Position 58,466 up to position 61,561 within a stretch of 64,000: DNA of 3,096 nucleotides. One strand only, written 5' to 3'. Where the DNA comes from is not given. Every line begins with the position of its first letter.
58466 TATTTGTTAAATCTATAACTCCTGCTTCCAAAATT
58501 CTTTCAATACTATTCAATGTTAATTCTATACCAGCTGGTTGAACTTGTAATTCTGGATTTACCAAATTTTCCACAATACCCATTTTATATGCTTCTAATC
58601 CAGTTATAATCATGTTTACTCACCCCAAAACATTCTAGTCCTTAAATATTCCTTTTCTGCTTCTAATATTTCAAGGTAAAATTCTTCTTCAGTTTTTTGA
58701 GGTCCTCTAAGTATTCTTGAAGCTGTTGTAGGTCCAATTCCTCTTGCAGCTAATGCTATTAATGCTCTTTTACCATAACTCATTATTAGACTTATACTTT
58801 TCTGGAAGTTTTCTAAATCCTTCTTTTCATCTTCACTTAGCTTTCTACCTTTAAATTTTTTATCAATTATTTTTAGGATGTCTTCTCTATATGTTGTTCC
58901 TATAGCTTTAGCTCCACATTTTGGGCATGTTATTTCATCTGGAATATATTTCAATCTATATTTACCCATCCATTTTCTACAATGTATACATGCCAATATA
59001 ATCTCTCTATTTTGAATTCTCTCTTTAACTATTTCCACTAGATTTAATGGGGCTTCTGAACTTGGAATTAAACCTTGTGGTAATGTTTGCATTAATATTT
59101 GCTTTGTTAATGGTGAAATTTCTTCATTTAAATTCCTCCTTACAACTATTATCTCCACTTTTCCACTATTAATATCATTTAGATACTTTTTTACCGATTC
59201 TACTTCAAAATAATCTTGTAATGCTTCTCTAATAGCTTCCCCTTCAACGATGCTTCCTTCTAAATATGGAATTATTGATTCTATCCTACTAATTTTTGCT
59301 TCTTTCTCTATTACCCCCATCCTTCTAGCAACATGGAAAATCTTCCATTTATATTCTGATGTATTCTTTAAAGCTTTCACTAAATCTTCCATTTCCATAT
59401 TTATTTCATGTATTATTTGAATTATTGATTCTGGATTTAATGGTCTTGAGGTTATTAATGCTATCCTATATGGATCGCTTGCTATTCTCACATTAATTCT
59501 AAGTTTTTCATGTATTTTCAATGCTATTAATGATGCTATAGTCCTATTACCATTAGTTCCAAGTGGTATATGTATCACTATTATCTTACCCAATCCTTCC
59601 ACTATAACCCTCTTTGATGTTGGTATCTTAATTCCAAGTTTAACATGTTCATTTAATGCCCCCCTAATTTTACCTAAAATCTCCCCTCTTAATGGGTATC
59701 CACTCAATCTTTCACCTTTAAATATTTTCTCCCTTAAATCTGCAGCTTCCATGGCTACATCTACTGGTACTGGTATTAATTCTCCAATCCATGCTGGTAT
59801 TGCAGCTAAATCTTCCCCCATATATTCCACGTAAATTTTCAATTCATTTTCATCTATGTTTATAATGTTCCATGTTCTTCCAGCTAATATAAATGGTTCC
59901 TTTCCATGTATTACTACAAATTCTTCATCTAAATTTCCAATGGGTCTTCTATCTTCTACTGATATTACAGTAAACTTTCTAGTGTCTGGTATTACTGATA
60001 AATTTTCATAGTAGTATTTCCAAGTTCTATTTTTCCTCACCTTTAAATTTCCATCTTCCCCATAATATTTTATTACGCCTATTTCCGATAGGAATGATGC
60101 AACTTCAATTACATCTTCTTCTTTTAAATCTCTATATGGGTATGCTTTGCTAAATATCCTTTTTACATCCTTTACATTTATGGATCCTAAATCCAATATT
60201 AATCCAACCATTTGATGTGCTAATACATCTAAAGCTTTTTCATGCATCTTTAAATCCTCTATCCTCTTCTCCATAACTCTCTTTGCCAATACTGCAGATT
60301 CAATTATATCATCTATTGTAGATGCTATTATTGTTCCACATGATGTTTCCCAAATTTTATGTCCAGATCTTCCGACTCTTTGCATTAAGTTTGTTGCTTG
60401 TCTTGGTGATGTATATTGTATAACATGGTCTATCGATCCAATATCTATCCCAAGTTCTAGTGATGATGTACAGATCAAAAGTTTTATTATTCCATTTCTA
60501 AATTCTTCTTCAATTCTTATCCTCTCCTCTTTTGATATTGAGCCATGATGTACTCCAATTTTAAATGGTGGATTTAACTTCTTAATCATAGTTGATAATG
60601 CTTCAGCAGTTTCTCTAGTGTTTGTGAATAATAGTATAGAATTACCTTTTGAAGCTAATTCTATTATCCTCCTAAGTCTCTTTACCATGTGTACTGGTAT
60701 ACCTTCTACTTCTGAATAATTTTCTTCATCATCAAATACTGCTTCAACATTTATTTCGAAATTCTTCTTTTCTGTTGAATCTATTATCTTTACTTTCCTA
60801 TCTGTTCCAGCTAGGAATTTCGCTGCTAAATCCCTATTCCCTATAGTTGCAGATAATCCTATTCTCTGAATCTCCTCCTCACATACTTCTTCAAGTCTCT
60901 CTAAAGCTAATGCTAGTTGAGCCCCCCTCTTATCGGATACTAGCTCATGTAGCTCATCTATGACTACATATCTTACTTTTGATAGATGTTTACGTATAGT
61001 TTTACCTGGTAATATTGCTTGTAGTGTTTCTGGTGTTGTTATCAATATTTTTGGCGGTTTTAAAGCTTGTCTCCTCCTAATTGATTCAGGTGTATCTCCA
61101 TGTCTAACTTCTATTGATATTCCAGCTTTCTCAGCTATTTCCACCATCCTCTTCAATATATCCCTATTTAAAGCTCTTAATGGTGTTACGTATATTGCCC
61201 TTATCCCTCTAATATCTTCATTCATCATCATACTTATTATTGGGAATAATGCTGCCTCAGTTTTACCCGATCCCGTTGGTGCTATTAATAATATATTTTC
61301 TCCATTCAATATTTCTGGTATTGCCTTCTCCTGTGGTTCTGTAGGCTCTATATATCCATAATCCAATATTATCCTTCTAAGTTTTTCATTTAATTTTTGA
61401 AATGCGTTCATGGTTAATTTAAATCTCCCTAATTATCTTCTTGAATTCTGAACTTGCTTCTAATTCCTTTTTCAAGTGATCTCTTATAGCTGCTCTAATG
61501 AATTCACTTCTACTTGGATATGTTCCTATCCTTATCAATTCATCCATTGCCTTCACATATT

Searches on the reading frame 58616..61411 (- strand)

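Call 83: search_protein_families(library=pfam, proteins=[window:58616-61411:-], max_evalue=0.001)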
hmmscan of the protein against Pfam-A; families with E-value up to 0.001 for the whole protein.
window:58616-61411:- (931 aa): 6 families
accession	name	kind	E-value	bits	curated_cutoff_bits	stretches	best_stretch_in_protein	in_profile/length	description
PF00270.35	DEAD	-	3.6e-42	144.4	26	1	24-194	1-163/167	DEAD/DEAH box helicase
PF08494.16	DEAD_assoc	-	2.1e-26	93.4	23.5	1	596-767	1-189/191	DEAD/H associated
PF00271.37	Helicase_C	-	1.1e-25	90.5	23.5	1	244-350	4-107/110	Helicase conserved C-terminal domain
PF19306.5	WH_Lhr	-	2.9e-15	56.5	27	1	378-524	2-156/168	Large helicase-related protein, winged helix domain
PF04851.21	ResIII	-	4.9e-13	49.8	22.5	1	21-190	2-162/164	Type III restriction enzyme, res subunit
PF22590.2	Cas3-like_C_2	-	0.00011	22.9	27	1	256-349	2-101/106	CRISPR-associated nuclease/helicase Cas3, C-terminal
